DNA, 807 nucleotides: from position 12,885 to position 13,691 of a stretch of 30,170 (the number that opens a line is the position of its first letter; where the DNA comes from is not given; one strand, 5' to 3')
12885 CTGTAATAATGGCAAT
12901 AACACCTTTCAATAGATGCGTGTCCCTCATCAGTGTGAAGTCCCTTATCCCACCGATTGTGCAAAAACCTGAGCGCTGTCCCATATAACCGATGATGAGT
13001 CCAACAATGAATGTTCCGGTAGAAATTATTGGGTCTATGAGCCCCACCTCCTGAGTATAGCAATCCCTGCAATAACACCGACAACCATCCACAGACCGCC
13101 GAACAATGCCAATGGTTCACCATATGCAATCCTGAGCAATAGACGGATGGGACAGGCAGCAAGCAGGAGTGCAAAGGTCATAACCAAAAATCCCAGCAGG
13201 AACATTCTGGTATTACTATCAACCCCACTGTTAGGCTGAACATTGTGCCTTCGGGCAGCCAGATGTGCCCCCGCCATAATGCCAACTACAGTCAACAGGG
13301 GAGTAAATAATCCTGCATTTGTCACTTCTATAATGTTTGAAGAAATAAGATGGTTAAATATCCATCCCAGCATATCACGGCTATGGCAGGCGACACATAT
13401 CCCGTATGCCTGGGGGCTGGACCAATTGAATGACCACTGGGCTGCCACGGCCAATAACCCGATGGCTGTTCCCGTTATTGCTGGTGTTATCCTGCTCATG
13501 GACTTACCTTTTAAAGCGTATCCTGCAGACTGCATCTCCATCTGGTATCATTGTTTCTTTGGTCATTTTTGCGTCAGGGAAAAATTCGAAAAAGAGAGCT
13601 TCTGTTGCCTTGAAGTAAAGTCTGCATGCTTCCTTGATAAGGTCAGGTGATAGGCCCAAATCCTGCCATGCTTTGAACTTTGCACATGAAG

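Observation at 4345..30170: Candidate dedicated maturation locus: radical SAM, ccmF, GT-C glycosyltransferase and two anchored propellers beside the giant cytochrome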

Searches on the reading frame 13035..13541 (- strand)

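Call 3: search_protein_families(library=pfam, proteins=[window:13035-13541:-], max_evalue=0.01)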
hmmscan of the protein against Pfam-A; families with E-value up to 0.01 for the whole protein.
window:13035-13541:- (168 aa): 0 families

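Call 32: search_protein_families(library=ncbifam, proteins=[window:13035-13541:-], max_evalue=0.001)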
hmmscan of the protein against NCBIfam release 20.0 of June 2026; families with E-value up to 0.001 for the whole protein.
window:13035-13541:- (168 aa): 1 family
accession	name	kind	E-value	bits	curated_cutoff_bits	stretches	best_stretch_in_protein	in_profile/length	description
TIGR04112.1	seleno_YedE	equivalog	1.6e-15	57.1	200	1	21-165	3-135/337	YedE family putative selenium transporter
